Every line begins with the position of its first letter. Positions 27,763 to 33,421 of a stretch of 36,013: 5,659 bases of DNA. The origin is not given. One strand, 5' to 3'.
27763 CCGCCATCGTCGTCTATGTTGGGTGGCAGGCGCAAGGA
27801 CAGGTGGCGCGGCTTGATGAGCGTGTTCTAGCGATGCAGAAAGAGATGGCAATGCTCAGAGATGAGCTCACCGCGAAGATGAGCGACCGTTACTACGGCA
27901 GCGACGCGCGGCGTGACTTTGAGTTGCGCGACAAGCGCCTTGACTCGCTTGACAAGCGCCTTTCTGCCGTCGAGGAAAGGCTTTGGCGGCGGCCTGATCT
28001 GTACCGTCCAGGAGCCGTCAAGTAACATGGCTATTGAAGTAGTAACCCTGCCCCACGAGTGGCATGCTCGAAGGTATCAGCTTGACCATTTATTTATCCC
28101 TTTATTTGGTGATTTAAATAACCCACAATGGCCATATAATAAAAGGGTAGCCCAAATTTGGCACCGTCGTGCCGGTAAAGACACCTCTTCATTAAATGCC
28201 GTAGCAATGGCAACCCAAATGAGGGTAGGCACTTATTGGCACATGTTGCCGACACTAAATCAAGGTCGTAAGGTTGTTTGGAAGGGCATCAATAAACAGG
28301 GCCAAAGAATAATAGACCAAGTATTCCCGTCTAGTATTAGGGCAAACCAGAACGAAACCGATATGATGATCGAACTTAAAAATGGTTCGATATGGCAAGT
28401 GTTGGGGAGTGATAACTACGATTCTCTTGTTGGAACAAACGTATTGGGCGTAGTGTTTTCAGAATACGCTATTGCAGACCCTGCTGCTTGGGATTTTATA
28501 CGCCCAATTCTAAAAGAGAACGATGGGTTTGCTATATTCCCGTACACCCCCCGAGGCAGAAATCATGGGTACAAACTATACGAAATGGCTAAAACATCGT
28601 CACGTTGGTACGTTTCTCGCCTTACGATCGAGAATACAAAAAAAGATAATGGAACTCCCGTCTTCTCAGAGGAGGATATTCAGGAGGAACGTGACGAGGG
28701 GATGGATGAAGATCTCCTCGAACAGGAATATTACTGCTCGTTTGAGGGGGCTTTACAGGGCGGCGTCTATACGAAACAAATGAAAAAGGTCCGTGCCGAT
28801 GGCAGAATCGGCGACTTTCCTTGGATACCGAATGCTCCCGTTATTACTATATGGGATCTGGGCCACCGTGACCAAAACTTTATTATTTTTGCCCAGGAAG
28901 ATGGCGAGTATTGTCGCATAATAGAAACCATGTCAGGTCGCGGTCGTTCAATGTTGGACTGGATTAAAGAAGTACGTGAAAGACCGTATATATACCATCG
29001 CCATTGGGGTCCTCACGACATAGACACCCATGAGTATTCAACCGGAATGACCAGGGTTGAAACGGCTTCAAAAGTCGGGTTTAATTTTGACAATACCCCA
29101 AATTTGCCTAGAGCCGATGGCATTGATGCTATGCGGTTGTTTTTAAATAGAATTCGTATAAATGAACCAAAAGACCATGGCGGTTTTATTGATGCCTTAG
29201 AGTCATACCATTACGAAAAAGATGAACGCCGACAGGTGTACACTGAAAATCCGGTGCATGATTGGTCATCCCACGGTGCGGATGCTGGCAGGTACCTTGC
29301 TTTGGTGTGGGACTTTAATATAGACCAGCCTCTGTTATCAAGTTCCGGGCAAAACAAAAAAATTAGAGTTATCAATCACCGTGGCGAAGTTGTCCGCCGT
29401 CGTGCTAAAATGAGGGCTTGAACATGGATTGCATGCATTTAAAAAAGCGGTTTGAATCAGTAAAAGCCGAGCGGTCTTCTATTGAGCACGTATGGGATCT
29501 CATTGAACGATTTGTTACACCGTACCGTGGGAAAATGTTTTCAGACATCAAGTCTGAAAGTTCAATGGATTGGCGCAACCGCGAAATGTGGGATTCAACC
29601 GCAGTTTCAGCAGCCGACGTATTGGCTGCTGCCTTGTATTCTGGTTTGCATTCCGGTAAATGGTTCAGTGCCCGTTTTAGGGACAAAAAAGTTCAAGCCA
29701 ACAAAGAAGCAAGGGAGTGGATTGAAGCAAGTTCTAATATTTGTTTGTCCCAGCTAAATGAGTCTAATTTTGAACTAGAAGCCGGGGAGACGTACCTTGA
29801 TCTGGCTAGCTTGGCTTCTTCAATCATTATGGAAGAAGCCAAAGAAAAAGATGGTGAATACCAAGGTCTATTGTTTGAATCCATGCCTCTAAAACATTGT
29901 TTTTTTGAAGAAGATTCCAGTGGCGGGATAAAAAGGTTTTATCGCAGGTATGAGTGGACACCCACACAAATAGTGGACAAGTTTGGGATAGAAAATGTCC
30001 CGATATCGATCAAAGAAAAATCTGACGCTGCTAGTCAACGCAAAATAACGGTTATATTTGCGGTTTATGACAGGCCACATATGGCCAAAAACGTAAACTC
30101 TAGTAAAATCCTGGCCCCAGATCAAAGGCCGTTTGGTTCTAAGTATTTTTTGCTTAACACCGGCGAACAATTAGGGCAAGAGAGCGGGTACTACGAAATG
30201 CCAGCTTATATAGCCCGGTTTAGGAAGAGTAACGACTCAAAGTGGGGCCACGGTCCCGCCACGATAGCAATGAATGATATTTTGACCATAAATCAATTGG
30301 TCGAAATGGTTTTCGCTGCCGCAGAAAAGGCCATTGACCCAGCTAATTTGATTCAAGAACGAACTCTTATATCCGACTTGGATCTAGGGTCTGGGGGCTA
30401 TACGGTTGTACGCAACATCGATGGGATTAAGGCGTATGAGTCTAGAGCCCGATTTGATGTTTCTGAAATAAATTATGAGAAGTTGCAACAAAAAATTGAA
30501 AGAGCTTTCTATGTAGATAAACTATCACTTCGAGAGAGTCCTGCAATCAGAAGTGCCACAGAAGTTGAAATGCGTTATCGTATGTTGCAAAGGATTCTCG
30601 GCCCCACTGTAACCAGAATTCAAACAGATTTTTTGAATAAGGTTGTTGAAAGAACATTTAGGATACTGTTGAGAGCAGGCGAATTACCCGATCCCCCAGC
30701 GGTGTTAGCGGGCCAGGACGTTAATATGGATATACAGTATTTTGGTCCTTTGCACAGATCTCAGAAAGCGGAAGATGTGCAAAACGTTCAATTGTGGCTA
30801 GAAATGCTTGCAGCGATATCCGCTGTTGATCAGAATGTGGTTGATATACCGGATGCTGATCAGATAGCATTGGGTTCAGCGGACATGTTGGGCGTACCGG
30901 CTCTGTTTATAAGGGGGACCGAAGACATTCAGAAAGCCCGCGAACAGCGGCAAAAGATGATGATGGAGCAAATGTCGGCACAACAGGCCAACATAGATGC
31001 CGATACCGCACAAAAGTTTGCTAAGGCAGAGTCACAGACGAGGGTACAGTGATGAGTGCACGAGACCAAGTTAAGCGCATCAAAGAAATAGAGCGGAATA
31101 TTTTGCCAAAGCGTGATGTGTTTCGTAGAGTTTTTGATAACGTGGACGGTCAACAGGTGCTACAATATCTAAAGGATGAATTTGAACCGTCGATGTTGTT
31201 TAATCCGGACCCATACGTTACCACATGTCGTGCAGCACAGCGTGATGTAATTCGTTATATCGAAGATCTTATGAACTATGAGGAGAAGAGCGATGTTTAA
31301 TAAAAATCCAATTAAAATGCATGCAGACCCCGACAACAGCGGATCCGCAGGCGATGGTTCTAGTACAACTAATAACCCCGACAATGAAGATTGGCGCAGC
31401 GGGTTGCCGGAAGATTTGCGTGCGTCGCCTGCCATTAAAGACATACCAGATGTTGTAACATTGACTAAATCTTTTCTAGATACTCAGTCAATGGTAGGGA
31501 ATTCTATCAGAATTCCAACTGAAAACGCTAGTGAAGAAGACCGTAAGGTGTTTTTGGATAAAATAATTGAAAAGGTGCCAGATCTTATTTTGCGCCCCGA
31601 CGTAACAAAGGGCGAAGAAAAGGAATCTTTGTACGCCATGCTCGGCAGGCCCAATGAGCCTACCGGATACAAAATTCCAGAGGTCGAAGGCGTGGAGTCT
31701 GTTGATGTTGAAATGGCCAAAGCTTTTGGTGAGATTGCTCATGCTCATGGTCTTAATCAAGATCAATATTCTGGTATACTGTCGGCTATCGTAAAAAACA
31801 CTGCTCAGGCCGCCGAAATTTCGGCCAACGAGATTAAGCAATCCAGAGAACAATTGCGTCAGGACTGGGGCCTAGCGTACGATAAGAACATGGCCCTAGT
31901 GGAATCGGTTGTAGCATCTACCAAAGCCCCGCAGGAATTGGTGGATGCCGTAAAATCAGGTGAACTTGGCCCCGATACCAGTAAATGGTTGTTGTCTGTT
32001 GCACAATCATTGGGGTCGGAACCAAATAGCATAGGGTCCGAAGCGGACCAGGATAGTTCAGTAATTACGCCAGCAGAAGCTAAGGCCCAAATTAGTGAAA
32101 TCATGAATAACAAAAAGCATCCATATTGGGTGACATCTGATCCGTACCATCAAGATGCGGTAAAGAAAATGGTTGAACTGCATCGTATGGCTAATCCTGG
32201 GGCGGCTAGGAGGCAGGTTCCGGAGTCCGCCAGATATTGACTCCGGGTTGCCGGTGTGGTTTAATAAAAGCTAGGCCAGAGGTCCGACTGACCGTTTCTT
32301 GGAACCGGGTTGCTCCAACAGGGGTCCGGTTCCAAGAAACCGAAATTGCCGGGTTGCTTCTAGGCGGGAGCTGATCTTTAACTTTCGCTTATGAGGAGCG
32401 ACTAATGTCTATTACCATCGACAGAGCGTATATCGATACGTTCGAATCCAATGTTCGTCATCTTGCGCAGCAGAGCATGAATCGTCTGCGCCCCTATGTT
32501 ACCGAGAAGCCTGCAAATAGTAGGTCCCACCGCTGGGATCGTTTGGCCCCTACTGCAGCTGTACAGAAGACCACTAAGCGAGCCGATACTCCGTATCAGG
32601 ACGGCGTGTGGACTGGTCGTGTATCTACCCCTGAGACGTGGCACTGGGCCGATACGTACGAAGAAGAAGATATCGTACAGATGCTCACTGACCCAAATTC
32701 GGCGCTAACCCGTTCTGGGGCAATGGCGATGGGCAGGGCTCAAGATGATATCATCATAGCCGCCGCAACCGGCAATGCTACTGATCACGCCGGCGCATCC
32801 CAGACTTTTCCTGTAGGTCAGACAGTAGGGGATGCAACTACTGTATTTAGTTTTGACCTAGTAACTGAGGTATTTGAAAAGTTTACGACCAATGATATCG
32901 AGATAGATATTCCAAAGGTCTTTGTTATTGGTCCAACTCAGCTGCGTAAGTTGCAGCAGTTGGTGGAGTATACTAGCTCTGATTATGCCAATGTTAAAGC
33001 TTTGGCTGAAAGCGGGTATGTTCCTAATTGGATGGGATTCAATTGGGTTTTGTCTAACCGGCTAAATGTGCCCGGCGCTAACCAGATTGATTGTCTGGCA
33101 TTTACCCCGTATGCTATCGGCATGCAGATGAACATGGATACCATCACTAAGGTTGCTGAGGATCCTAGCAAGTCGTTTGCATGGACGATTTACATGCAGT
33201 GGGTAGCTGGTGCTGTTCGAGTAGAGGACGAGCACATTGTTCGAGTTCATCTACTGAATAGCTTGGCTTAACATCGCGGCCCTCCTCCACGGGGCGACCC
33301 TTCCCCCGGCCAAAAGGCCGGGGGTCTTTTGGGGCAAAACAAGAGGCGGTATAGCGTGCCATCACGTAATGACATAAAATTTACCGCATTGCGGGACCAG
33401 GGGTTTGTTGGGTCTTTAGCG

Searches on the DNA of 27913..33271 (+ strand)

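Call 13: search_dna_similar(query=window:27913-33271:+, collection=phages, mode=distant, max_rows=15)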
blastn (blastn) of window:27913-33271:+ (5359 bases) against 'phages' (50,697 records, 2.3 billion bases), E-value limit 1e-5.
Records with a match: 3; places in all: 3; records where one place covers at least 80% of the query: 0.
Best place of each record, by identity: 60-80% 3.
By first word of the organism name: Alteromonas 2; Stenotrophomonas 1.
By host as written in the record: Alteromonas macleodii 2; Stenotrophomonas maltophilia 1207 1.
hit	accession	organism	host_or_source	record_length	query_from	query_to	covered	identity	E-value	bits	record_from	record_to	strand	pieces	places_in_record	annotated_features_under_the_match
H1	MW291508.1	Stenotrophomonas phage BUCT555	Stenotrophomonas maltophilia 1207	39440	247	662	8%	68.2%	8e-30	141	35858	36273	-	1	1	terminase large subunit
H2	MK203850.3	Alteromonas phage ZP6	Alteromonas macleodii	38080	2266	2551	5%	66.4%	3e-9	73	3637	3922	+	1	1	portal protein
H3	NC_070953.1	Alteromonas phage ZP6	Alteromonas macleodii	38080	2266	2551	5%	66.4%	3e-9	73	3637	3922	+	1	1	portal protein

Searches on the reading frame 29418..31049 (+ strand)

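Call 8: search_protein_families(library=pfam, proteins=[window:29418-31049:+], max_evalue=0.1)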
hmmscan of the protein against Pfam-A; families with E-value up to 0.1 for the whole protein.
window:29418-31049:+ (544 aa): 2 families
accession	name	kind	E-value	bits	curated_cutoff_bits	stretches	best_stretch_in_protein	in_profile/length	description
PF12236.14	Head-tail_con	-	2.1e-92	310.5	27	1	7-496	3-487/489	Bacteriophage head to tail connecting protein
PF09802.14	Sec66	-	0.091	12.8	22.1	1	495-540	71-116/180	Preprotein translocase subunit Sec66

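Call 9: search_protein_families(library=phrogs, proteins=[window:29418-31049:+], max_evalue=0.01)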
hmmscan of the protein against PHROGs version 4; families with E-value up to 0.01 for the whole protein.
window:29418-31049:+ (544 aa): 4 families
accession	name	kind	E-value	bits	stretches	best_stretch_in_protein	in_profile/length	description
phrog_332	-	connector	1.8e-116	390.7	1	6-538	12-545/560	head-tail adaptor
phrog_21643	-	unknown function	2.7e-56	191.6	1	289-541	2-253/268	-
phrog_21528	-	unknown function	1.5e-44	153.1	1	7-220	5-217/224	-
phrog_449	-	connector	3.1e-20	73.1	1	4-536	4-513/520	head-tail adaptor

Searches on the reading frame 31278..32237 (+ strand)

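Call 8: search_protein_families(library=pfam, proteins=[window:31278-32237:+], max_evalue=0.1)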
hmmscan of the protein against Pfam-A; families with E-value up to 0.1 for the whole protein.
window:31278-32237:+ (320 aa): 0 families

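Call 9: search_protein_families(library=phrogs, proteins=[window:31278-32237:+], max_evalue=0.01)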
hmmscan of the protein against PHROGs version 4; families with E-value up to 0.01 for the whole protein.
window:31278-32237:+ (320 aa): 2 families
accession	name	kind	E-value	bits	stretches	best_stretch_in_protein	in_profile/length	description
phrog_3742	-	unknown function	8.6e-41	141.8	1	23-305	28-285/287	-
phrog_458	-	other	1.7e-07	32.4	1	113-206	77-167/246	protease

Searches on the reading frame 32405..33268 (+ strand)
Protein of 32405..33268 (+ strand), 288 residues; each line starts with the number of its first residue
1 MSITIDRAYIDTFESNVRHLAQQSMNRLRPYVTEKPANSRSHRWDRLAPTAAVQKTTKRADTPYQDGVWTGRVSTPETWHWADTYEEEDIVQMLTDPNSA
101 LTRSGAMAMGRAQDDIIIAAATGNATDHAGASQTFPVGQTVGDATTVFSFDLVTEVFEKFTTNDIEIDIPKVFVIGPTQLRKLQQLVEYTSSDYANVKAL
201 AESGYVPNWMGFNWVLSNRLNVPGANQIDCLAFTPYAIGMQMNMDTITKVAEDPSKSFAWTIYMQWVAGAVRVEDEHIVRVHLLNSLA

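Call 8: search_protein_families(library=pfam, proteins=[window:32405-33268:+], max_evalue=0.1)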
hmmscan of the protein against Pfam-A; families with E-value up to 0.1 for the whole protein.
window:32405-33268:+ (288 aa): 1 family
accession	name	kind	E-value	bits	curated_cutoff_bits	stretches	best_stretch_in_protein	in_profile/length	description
PF19821.5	Phage_capsid_2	-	3.5e-50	171.3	25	1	5-282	1-290/293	Phage capsid protein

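Call 9: search_protein_families(library=phrogs, proteins=[window:32405-33268:+], max_evalue=0.01)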
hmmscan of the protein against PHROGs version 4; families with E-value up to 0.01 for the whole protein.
window:32405-33268:+ (288 aa): 2 families
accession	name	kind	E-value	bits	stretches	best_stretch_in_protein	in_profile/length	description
phrog_3437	-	head and packaging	2.3e-71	241.4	1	1-285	3-293/294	major head protein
phrog_267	-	head and packaging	1.4e-09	38.6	1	97-279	130-321/410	major head protein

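Call 30: find_related_loci(query=window:32405-33268:+, collection=viral_contigs, flank=10000)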
Query window:32405-33268:+ (288 aa) in viral_contigs; peptide patterns used: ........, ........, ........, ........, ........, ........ (x = any residue, [..] = any of these).
22 stretches matched a pattern; 21 encode a relative of the query (tblastn E <= 1e-3); 21 distinct loci.
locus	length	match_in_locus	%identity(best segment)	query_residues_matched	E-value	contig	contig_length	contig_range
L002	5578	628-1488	51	1-287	4e-93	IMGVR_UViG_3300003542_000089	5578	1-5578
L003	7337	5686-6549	49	1-286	2e-85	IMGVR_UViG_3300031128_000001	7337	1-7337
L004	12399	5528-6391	49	1-286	4e-85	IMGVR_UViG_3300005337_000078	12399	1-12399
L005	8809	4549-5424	45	1-287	2e-80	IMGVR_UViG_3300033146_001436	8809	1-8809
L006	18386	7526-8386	61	1-287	3e-112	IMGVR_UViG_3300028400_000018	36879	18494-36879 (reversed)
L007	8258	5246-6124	46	1-285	7e-74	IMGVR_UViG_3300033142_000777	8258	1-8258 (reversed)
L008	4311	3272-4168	44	1-285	1e-71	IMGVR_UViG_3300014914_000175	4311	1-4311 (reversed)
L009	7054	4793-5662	44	1-283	2e-71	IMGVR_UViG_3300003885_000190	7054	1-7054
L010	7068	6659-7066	54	1-136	2e-40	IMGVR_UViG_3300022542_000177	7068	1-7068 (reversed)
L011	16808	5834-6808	28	1-284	3e-32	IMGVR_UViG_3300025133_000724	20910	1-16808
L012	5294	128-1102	28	1-284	2e-32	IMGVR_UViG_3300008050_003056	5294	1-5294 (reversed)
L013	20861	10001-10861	52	1-286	3e-91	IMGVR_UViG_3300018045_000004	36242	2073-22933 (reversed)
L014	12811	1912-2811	29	1-278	1e-26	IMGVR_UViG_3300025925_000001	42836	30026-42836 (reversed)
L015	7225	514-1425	26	1-279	2e-24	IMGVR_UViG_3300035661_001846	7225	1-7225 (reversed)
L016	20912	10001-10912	26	1-279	2e-24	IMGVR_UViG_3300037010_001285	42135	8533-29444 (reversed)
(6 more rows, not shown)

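Call 45: search_dna_similar(query=window:32405-33268:+, collection=phages, mode=protein, max_rows=25)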
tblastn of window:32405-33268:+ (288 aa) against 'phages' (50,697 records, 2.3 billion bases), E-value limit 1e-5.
Records with a match: 75; places in all: 75; records where one place covers at least 80% of the query: 74.
Best place of each record, by identity: <60% 75.
By first word of the organism name: Vibrio 39; Pelagibacter 23; Caudoviricetes 6; Ralstonia 3; Alteromonas 2; Bacteriophage 2.
By host as written in the record: - 26; Candidatus Pelagibacter ubique HTCC1062 14; Vibrio cholerae 2095 9; Vibrio cholerae 7; Candidatus Pelagibacter sp. HTCC1062 4; Alteromonas macleodii 2; Vibrio crassostreae 2; Vibrio cholerae O1 Classic E8021 2; and 7 more.
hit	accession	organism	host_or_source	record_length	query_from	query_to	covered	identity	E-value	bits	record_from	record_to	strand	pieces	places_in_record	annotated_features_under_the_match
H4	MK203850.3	Alteromonas phage ZP6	Alteromonas macleodii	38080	1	287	100%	50.0%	1e-85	285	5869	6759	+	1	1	major capsid protein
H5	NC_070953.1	Alteromonas phage ZP6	Alteromonas macleodii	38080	1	287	100%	50.0%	1e-85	285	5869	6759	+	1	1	major head protein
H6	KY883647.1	Vibrio phage JSF33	Vibrio cholerae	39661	5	287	98%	43.1%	5e-66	228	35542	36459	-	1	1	hypothetical protein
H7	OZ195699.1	Vibrio phage K300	Seawater and oysters mix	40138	1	287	100%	42.3%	5e-67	231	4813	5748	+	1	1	major head protein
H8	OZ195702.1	Vibrio phage K292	Seawater and oysters mix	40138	1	287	100%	42.3%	5e-67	231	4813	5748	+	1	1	major head protein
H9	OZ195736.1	Vibrio phage K227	Seawater and oysters mix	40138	1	287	100%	42.3%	5e-67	231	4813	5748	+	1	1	major head protein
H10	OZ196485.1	Vibrio phage K228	Seawater and oysters mix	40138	1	287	100%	42.3%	5e-67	231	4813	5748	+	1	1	major head protein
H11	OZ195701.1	Vibrio phage K294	Seawater and oysters mix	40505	1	287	100%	42.3%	5e-67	231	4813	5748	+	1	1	major head protein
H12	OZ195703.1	Vibrio phage K298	Seawater and oysters mix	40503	1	287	100%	42.3%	5e-67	231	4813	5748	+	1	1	major head protein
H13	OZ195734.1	Vibrio phage K247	Seawater and oysters mix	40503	1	287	100%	42.3%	5e-67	231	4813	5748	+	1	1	major head protein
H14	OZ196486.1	Vibrio phage K224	Seawater and oysters mix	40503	1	287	100%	42.3%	5e-67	231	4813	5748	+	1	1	major head protein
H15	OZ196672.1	Vibrio phage K289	Seawater and oysters mix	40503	1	287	100%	42.3%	5e-67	231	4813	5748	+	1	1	major head protein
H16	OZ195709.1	Vibrio phage K299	Seawater and oysters mix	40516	1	287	100%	42.3%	5e-67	231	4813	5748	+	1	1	major head protein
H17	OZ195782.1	Vibrio phage K297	Seawater and oysters mix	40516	1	287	100%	42.3%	5e-67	231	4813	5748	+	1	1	major head protein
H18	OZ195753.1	Vibrio phage K225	Seawater and oysters mix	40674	1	287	100%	42.3%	5e-67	231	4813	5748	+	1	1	major head protein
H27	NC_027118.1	Vibrio phage phiVC8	Vibrio cholerae O1 Classic E8021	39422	5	287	98%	42.8%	1e-65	228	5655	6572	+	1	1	major head protein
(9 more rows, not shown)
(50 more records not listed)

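Call 47: get_annotated_region(hit=H5, flank=7000)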
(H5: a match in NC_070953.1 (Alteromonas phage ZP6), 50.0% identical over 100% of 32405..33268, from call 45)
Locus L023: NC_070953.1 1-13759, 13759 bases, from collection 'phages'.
description: Alteromonas phage ZP6, complete genome.
organism: Alteromonas phage ZP6 (NCBI taxid 2492447)
taxonomy: Viruses; Duplodnaviria; Heunggongvirae; Uroviricota; Caudoviricetes; Mareflavirus; Mareflavirus ZP6
host: Alteromonas macleodii; source: -; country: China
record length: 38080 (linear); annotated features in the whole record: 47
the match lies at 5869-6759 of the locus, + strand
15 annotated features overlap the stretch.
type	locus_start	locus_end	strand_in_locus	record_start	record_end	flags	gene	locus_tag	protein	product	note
CDS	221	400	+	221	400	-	-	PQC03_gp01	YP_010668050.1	hypothetical protein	-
CDS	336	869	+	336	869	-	-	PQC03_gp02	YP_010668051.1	terminase small subunit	-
CDS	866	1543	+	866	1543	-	-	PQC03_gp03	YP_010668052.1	hypothetical protein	-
CDS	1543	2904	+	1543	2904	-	-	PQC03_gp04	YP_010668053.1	terminase large subunit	-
CDS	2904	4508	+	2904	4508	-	-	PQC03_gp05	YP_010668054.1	portal protein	-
CDS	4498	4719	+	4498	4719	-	-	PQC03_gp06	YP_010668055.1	hypothetical protein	-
CDS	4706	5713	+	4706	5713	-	-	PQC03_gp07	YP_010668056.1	hypothetical protein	-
CDS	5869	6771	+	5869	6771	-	-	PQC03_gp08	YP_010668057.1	major head protein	-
CDS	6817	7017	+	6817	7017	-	-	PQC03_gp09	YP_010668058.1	hypothetical protein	-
CDS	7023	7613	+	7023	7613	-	-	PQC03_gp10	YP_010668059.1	tail protein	-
CDS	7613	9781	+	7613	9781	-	-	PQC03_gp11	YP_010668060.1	tail protein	-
CDS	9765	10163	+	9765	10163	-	-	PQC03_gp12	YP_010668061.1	acetyltransferase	-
CDS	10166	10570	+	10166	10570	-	-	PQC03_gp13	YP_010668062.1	hypothetical protein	-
CDS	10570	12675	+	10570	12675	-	-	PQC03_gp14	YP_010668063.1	structural protein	-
CDS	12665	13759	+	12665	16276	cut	-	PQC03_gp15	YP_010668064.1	hypothetical protein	-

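Call 48: get_annotated_region(hit=H27, flank=7000)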
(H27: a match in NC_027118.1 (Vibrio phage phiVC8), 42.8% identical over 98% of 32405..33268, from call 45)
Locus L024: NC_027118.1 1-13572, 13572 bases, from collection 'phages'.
description: Vibrio phage phiVC8, complete genome.
organism: Vibrio phage phiVC8 (NCBI taxid 1076759)
taxonomy: Viruses; Duplodnaviria; Heunggongvirae; Uroviricota; Caudoviricetes; Enhodamvirus; Enhodamvirus VC8
host: Vibrio cholerae O1 Classic E8021; source: Endho dam; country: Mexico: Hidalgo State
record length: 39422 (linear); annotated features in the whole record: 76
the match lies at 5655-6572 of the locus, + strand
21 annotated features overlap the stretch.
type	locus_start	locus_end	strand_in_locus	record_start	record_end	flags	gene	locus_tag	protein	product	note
CDS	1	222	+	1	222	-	-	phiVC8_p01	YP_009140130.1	hypothetical protein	similar to Vibrio cholerae bacteriophage VP2 [YP_052974]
CDS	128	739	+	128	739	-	-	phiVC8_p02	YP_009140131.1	terminase small subunit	similar to Paenibacillus larvae bacteriophage Jimmer2 [AGR47148]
CDS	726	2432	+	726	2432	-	-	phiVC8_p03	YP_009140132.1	terminase large subunit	similar to Pelagibacter ubique bacteriophage HTVC010P [YP_007517700]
CDS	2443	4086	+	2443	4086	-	-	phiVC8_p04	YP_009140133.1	head to tail connecting protein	similar to Pelagibacter ubique bacteriophage HTVC010P [YP_007517703]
CDS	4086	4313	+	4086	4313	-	-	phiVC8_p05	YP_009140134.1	hypothetical protein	similar to Vibrio cholerae bacteriophage VP2 [YP_052976]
CDS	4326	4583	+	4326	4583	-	-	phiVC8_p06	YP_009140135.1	hypothetical protein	similar to Vibrio cholerae bacteriophage VP2 [YP_052977]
CDS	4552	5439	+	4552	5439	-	-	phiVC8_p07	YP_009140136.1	hypothetical protein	similar to Pelagibacter ubique bacteriophage HTVC010P [YP_007517705]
regulatory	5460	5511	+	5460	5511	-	-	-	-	terminator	putative rho-independent terminator; predicted using WebGeSTr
regulatory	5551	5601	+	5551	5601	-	-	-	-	promoter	putative phiVC8 promoter; predicted using PromoterHunter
CDS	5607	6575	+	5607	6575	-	-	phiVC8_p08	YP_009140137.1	major head protein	similar to Pelagibacter ubique bacteriophage HTVC010P [YP_007517707]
regulatory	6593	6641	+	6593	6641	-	-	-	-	promoter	putative phiVC8 promoter; predicted using PromoterHunter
regulatory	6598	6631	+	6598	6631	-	-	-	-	terminator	putative rho-independent terminator; predicted using WebGeSTr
CDS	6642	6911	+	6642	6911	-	-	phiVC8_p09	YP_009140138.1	hypothetical protein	similar to Vibrio cholerae bacteriophage VP2 [YP_052980]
CDS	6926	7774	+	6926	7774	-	-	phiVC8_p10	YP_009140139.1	hypothetical protein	similar to Vibrio cholerae bacteriophage VP5 [YP_053013]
CDS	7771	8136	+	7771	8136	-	-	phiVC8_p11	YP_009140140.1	hypothetical protein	similar to Vibrio cholerae bacteriophage VP2 [YP_052982]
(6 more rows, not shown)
